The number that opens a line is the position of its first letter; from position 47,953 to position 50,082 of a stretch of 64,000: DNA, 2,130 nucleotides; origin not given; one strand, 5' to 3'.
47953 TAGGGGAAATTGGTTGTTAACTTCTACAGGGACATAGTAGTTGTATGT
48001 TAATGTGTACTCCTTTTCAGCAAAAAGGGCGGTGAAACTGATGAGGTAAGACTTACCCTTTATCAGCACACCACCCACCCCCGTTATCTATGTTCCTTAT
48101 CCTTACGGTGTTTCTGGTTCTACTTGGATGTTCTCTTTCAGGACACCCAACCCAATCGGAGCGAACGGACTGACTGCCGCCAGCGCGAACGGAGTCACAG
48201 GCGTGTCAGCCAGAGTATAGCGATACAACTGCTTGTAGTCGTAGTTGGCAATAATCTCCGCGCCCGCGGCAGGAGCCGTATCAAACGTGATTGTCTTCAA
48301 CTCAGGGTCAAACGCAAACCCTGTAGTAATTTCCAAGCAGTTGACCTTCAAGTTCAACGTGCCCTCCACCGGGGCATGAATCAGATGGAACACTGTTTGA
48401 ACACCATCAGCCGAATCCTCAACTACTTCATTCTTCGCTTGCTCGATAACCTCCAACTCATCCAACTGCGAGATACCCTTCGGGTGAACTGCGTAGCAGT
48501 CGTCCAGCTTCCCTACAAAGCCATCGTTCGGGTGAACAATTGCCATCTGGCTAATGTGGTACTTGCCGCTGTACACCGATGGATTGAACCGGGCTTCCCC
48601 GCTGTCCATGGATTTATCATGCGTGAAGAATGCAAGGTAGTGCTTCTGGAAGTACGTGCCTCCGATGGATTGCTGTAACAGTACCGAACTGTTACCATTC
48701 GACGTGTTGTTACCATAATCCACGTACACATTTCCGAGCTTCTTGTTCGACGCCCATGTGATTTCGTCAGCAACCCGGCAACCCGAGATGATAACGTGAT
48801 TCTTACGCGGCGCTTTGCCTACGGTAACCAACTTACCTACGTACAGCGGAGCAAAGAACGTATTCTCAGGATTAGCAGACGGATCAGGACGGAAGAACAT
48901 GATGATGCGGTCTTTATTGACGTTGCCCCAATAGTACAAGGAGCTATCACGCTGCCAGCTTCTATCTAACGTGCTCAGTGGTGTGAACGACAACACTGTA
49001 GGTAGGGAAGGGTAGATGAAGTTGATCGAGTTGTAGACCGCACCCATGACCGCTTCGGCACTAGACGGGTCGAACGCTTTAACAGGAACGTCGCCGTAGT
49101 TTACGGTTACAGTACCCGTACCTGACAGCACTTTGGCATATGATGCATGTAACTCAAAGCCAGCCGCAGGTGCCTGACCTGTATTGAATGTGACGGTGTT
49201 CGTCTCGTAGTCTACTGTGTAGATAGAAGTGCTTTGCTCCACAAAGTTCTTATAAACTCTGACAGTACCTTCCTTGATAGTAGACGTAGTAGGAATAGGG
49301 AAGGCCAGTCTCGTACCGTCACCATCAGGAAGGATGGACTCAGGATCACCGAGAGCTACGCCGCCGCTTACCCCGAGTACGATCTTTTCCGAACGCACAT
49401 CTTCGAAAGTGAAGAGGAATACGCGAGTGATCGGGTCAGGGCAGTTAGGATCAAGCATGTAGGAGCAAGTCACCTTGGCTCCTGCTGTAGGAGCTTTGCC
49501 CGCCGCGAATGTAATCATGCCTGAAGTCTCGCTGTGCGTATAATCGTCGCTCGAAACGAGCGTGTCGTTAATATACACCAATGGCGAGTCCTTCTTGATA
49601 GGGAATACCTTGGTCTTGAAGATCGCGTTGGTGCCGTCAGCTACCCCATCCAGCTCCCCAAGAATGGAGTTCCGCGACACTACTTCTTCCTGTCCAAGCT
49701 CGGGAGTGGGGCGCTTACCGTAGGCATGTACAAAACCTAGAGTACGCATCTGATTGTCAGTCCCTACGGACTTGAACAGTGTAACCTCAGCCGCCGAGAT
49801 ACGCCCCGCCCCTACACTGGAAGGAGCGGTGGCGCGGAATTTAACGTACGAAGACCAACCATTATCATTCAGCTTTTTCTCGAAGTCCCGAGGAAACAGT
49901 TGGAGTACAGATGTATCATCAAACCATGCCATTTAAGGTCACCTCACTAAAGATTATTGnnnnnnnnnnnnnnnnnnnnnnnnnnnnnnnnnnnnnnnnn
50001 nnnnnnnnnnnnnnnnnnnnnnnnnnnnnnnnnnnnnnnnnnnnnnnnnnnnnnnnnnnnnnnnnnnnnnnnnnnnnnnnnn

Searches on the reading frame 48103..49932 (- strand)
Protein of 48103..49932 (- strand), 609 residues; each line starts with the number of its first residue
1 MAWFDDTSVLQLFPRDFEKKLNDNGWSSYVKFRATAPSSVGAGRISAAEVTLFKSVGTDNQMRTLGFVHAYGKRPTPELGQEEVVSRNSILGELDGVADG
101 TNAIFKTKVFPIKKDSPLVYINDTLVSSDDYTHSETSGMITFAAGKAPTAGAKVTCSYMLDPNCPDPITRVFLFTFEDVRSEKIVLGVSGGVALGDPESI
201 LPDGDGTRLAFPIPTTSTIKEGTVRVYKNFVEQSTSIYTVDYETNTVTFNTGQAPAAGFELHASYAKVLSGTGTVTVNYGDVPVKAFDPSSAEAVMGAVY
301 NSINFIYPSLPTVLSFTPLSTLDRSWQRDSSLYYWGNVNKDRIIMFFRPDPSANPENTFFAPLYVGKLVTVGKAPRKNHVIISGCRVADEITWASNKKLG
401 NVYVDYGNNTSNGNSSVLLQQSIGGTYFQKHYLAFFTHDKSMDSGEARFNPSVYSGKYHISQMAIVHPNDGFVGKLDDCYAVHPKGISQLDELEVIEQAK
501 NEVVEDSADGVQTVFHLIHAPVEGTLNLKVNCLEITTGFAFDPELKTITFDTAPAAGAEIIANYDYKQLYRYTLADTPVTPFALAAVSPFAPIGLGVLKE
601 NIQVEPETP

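Call 14: search_protein_families(library=phrogs, proteins=[window:48103-49932:-], max_evalue=0.001)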
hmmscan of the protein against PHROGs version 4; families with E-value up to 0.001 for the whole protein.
window:48103-49932:- (609 aa): 6 families
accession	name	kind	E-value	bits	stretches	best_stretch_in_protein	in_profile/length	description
phrog_11431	-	head and packaging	1.2e-224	748.3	1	3-602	2-578/578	virion structural protein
phrog_9258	-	head and packaging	7.2e-14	52.1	1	448-498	367-417/469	virion structural protein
phrog_9485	-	head and packaging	5.9e-10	39.8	1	333-502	213-377/411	virion structural protein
phrog_35367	-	unknown function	6.7e-07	28.5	1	404-497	544-635/1106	-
phrog_2913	-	other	8.3e-06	26.5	0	106-158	216-264/306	glycoside hydrolase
phrog_9130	-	head and packaging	0.00068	20.6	0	334-499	125-258/286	virion structural protein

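Call 80: search_dna_similar(query=window:48103-49932:-, collection=phages, mode=protein, max_rows=12)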
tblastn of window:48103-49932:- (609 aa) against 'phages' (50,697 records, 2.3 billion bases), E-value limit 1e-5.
Records with a match: 8; places in all: 12; records where one place covers at least 80% of the query: 6.
Best place of each record, by identity: <60% 8.
By first word of the organism name: Bacillus 4; Brevibacillus 3; Parageobacillus 1.
By host as written in the record: Brevibacillus laterosporus 3; Bacillus thuringiensis 2; Bacillus pumilus strain 145 1; Parageobacillus thermoglucosidasius 23.6 1; Bacillus cereus MCR1 1.
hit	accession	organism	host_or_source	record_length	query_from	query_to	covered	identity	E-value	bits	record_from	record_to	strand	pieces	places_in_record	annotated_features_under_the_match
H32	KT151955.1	Brevibacillus phage Jenst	Brevibacillus laterosporus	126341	1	603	99%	58.6%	0e+0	738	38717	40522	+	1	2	putative major virion structural protein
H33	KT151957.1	Brevibacillus phage SecTim467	Brevibacillus laterosporus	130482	1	603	99%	58.6%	0e+0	738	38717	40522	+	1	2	putative major virion structural protein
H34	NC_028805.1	Brevibacillus phage Jenst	Brevibacillus laterosporus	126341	1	603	99%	58.6%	0e+0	738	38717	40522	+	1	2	virion structural protein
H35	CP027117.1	Bacillus phage EZ-2018a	Bacillus pumilus strain 145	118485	2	602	99%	39.5%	2e-128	422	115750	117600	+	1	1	record has no annotation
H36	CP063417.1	Parageobacillus phage JGon-2020a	Parageobacillus thermoglucosidasius 23.6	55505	1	602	99%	39.2%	5e-121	400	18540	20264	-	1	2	record has no annotation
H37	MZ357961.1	Bacillus phage Flasso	Bacillus cereus MCR1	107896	3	603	99%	35.4%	2e-139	514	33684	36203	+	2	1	hypothetical protein (x2)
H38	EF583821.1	Bacillus phage 0305phi8-36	Bacillus thuringiensis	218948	406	504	16%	34.3%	1e-6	58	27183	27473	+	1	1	ORF129: major virion structural protein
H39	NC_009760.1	Bacillus phage 0305phi8-36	Bacillus thuringiensis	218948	406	504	16%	34.3%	1e-6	58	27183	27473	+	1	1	ORF129: major virion structural protein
